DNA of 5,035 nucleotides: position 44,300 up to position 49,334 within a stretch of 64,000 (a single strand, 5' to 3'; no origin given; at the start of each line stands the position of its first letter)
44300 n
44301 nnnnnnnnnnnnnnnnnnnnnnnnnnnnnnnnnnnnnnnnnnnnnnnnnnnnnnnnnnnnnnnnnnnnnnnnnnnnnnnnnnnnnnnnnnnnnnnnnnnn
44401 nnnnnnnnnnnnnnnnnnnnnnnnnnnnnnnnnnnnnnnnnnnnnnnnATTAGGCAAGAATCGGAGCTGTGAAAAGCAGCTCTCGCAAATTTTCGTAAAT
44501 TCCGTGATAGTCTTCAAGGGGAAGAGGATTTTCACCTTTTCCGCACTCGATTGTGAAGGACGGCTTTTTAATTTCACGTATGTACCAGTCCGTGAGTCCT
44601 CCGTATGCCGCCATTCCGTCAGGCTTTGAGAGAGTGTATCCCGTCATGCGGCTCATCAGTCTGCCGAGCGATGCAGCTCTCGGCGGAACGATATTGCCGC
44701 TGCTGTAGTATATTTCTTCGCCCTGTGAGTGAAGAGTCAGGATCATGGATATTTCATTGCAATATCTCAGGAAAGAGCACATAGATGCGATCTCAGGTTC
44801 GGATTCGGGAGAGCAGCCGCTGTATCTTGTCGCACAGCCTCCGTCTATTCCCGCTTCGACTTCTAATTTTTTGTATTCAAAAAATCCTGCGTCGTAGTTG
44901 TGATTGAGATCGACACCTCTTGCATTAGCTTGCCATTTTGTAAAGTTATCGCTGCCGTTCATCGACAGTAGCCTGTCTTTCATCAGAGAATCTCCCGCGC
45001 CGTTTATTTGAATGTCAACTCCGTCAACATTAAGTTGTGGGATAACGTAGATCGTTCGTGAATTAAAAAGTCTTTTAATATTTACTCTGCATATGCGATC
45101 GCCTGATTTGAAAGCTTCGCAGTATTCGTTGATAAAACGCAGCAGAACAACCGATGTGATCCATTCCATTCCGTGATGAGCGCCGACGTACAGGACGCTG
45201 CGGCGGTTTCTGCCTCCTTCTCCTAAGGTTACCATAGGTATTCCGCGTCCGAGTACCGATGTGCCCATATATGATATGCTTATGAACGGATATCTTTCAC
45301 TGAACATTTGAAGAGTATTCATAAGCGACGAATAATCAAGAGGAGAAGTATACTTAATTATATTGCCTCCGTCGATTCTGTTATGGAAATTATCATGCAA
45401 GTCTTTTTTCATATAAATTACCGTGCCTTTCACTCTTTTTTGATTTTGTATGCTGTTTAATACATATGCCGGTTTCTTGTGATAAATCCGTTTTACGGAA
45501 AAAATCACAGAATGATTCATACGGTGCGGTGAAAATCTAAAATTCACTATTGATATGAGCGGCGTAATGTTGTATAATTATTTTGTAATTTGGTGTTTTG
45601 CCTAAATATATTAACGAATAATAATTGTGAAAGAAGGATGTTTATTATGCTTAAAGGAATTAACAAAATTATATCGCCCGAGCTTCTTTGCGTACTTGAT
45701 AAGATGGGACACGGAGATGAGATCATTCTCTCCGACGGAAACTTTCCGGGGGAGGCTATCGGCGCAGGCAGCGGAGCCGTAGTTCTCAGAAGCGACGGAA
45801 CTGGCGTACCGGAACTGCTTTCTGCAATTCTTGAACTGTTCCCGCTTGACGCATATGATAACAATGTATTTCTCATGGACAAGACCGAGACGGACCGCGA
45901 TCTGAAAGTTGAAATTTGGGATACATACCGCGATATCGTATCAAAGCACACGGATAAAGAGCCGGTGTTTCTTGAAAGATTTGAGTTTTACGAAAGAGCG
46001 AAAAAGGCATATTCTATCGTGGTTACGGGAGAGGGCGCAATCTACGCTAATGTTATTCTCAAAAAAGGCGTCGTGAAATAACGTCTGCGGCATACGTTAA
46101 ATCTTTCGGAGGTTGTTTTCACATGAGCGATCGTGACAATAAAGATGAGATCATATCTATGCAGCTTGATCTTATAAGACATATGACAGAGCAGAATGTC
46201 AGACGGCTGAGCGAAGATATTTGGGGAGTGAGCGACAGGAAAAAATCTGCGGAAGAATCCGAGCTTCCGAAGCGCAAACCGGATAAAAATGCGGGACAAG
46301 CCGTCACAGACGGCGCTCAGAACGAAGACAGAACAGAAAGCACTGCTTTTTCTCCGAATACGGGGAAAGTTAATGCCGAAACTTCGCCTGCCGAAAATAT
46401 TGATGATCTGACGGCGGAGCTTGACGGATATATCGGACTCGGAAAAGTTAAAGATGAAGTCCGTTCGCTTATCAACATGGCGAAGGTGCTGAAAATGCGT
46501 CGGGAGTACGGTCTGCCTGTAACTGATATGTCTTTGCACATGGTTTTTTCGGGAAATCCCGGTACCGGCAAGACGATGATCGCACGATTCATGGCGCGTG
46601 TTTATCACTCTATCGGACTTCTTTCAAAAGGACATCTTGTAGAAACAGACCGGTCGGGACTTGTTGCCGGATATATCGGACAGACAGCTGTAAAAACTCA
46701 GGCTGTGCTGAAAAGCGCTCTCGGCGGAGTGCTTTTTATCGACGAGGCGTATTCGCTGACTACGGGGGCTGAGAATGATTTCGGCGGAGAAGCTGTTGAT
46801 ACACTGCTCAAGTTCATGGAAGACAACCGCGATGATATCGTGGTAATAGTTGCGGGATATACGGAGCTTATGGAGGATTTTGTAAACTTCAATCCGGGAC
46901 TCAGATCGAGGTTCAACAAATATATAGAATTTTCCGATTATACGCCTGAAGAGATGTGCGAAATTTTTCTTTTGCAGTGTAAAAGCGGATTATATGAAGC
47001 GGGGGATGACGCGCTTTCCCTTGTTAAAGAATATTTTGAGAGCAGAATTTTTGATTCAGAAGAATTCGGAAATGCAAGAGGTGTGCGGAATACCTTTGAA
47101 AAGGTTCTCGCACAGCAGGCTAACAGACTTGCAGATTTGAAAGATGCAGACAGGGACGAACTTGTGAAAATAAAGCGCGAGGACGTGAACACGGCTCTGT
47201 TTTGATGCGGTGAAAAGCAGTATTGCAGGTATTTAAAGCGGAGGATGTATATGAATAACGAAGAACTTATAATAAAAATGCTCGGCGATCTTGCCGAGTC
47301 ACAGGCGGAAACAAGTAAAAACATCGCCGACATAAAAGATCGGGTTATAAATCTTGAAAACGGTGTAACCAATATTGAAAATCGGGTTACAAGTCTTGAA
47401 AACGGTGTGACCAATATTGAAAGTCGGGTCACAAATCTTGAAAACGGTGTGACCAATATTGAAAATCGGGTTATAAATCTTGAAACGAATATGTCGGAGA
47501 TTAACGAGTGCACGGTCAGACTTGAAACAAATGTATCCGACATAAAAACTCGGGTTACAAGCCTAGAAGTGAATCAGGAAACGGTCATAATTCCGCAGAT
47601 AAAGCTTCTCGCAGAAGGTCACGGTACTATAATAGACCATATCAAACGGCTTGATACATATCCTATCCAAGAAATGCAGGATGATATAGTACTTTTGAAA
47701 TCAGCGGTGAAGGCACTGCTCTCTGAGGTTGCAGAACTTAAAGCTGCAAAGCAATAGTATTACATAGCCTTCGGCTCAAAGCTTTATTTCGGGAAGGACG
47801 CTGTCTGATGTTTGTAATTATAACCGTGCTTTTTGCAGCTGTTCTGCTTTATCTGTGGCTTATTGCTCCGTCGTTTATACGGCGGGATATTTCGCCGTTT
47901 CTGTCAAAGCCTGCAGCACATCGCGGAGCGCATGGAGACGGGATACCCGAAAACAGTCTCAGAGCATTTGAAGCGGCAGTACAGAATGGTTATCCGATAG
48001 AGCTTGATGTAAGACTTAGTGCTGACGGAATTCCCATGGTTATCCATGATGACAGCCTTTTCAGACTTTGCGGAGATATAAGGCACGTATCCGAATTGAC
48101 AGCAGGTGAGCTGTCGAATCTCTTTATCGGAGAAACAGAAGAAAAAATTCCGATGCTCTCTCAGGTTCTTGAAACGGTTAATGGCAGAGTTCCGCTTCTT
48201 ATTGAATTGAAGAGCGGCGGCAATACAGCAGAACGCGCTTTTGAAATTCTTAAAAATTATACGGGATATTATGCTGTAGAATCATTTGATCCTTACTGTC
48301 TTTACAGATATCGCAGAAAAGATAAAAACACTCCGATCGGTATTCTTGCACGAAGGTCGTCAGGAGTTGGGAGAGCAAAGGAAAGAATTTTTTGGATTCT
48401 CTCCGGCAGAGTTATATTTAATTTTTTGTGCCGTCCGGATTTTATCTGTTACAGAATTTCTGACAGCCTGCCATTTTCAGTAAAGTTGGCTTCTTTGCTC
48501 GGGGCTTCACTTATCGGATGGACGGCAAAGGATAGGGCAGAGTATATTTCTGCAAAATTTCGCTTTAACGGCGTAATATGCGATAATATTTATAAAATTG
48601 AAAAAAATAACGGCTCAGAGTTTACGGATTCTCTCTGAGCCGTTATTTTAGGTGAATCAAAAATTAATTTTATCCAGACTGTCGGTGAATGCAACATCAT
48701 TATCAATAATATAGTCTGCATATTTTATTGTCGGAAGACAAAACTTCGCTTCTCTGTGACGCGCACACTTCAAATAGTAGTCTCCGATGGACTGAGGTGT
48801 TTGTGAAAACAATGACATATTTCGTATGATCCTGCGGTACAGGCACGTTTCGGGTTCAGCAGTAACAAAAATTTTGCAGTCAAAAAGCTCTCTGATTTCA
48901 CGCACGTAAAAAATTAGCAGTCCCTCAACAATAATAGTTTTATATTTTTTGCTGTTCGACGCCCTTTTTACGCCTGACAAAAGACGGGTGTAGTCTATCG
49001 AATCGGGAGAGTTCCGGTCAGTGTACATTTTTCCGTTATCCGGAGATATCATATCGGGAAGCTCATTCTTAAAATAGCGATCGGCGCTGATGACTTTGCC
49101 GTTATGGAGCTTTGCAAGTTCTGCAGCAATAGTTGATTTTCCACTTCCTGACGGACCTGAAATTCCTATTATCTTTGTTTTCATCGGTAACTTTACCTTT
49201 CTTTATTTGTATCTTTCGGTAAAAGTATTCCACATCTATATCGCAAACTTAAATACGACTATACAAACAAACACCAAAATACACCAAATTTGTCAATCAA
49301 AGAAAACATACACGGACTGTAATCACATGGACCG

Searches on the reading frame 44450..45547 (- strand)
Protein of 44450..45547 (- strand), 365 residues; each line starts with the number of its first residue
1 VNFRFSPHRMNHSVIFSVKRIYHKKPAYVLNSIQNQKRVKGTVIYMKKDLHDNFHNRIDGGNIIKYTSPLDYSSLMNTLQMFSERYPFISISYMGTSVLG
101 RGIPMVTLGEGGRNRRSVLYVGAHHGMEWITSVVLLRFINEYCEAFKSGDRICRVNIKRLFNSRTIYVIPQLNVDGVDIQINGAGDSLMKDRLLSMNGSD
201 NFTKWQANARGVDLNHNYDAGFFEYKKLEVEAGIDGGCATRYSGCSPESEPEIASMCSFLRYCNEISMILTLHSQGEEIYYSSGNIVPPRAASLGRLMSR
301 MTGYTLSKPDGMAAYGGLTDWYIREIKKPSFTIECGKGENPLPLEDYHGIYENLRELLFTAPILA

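Call 80: search_protein_families(library=pfam, proteins=[window:44450-45547:-], max_evalue=0.00001)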
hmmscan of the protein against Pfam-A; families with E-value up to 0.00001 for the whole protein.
window:44450-45547:- (365 aa): 1 family
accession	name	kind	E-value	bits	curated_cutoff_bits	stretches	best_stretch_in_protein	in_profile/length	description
PF00246.29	Peptidase_M14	-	2.3e-35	123.1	21.6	1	77-295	3-207/286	Zinc carboxypeptidase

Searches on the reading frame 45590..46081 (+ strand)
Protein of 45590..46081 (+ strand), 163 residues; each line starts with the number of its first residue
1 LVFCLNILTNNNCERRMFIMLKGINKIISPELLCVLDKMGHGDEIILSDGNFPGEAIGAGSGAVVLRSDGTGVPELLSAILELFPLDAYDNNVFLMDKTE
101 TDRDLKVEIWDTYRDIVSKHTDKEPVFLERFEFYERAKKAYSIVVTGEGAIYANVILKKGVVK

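Call 80: search_protein_families(library=pfam, proteins=[window:45590-46081:+], max_evalue=0.00001)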
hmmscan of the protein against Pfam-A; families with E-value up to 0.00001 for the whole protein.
window:45590-46081:+ (163 aa): 1 family
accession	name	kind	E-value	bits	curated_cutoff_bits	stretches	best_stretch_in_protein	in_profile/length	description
PF05025.18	RbsD_FucU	-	7.6e-38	130.5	25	1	22-162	1-138/138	RbsD / FucU transport protein family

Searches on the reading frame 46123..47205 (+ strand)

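Call 80: search_protein_families(library=pfam, proteins=[window:46123-47205:+], max_evalue=0.00001)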
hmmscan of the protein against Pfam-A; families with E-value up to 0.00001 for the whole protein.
window:46123-47205:+ (360 aa): 2 families
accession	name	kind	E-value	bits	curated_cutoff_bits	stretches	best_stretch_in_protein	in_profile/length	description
PF00004.35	AAA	-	4e-19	69.8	21.2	1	140-271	1-130/131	ATPase family associated with various cellular activities (AAA)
PF17866.7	AAA_lid_6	-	1.1e-14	54.6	24.3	1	295-355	1-60/60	AAA lid domain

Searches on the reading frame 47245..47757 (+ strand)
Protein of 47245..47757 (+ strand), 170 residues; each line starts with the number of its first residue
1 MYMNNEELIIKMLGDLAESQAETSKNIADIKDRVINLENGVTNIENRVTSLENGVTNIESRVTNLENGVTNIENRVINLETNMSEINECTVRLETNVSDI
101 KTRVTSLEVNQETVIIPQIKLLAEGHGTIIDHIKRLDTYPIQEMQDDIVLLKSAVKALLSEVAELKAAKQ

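Call 80: search_protein_families(library=pfam, proteins=[window:47245-47757:+], max_evalue=0.00001)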
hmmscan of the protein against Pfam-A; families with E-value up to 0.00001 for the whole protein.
window:47245-47757:+ (170 aa): 3 families
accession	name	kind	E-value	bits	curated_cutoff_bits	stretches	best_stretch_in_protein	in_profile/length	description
PF23991.1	DUF7310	-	1.2e-07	32.5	40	0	20-76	18-74/83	Coiled-coil region of unknown function (DUF7310)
PF04513.17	Baculo_PEP_C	-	1e-06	29.3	38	0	12-87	43-119/140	Baculovirus polyhedron envelope protein, PEP, C terminus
PF07889.17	DUF1664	-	7.6e-06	26.4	34.6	0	13-66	68-121/124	Protein of unknown function (DUF1664)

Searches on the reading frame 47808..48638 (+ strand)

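Call 80: search_protein_families(library=pfam, proteins=[window:47808-48638:+], max_evalue=0.00001)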
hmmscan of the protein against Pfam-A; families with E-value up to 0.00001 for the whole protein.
window:47808-48638:+ (276 aa): 1 family
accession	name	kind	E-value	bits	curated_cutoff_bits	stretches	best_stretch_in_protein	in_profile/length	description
PF03009.23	GDPD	-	8.4e-20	72.3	23.6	1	38-149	1-122/244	Glycerophosphoryl diester phosphodiesterase family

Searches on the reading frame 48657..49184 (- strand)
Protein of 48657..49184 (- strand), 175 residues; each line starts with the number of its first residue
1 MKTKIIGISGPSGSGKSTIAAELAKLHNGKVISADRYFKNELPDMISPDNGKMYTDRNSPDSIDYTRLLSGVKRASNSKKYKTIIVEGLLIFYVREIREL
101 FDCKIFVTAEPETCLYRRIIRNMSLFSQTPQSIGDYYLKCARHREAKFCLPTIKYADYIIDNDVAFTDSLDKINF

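Call 80: search_protein_families(library=pfam, proteins=[window:48657-49184:-], max_evalue=0.00001)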
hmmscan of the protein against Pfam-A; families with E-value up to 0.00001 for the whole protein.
window:48657-49184:- (175 aa): 3 families
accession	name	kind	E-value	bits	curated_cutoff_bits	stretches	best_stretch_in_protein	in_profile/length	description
PF00485.24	PRK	-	3.1e-17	63.5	22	1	81-161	109-188/196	Phosphoribulokinase / Uridine kinase family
PF13238.12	AAA_18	-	2.9e-10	41.1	29.4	1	6-118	1-108/128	AAA domain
PF13207.12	AAA_17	-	9.2e-06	26.4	27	0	10-120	2-121/136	AAA domain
